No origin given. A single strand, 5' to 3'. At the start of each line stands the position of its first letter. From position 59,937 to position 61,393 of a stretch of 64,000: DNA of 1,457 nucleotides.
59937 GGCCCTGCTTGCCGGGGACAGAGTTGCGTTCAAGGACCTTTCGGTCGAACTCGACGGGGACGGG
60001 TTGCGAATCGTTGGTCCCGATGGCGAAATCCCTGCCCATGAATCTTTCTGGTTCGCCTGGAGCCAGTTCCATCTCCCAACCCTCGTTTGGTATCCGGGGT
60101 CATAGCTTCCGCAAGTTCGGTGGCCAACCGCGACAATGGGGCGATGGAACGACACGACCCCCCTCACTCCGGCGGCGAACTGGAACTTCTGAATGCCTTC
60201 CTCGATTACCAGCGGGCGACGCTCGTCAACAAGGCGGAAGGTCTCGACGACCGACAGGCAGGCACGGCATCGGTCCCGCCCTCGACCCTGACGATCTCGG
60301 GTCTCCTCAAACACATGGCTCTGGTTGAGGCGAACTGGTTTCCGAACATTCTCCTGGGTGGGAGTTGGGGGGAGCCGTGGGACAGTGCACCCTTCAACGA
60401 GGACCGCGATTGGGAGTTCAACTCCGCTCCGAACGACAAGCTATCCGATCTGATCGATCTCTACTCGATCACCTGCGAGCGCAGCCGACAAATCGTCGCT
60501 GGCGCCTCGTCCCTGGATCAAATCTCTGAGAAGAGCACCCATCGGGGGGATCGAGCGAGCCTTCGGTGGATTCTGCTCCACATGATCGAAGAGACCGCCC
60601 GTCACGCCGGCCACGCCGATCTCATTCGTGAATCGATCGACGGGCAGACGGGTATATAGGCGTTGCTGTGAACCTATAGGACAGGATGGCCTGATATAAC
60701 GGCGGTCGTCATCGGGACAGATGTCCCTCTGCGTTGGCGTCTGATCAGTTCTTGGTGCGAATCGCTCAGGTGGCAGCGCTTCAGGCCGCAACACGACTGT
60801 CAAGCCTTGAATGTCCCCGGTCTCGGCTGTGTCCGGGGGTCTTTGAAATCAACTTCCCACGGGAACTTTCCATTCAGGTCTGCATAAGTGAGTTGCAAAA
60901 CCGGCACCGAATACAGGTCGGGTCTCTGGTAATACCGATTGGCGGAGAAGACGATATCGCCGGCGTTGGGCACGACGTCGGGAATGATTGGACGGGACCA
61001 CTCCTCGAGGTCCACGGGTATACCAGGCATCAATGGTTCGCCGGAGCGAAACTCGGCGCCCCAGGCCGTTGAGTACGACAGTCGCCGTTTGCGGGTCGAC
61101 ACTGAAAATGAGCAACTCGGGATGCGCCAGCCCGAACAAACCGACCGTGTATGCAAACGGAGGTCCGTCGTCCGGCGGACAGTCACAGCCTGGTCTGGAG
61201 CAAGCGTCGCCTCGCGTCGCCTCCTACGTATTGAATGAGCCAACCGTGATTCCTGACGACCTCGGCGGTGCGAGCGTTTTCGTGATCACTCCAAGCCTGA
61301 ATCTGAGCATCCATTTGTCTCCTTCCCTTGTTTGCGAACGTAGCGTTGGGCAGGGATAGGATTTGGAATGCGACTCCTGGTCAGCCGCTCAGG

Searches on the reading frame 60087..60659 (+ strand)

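Call 80: search_protein_families(library=pfam, proteins=[window:60087-60659:+])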
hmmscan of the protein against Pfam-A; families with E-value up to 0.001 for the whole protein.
window:60087-60659:+ (190 aa): 3 families
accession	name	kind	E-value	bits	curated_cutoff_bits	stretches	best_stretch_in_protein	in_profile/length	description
PF04978.18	MST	-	3.2e-45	154.7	27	1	35-186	2-149/149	Mycothiol-S-transferase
PF12867.12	DinB_2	-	2.9e-07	31.4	24.8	1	39-176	2-127/128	DinB superfamily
PF05163.17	DinB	-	8.5e-05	23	23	1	69-176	41-137/165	DinB family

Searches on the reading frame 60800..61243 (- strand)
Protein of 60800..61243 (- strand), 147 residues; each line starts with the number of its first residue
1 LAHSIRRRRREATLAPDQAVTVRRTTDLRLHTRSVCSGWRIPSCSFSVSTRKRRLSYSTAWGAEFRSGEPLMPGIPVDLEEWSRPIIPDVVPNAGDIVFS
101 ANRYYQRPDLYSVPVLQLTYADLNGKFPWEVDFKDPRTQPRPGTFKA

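Call 80: search_protein_families(library=pfam, proteins=[window:60800-61243:-])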
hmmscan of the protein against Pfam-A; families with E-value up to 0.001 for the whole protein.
window:60800-61243:- (147 aa): 1 family
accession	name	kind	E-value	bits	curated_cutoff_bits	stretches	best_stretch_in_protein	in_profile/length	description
PF14081.11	DUF4262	-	1.5e-08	35.3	28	1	62-133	55-126/127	Domain of unknown function (DUF4262)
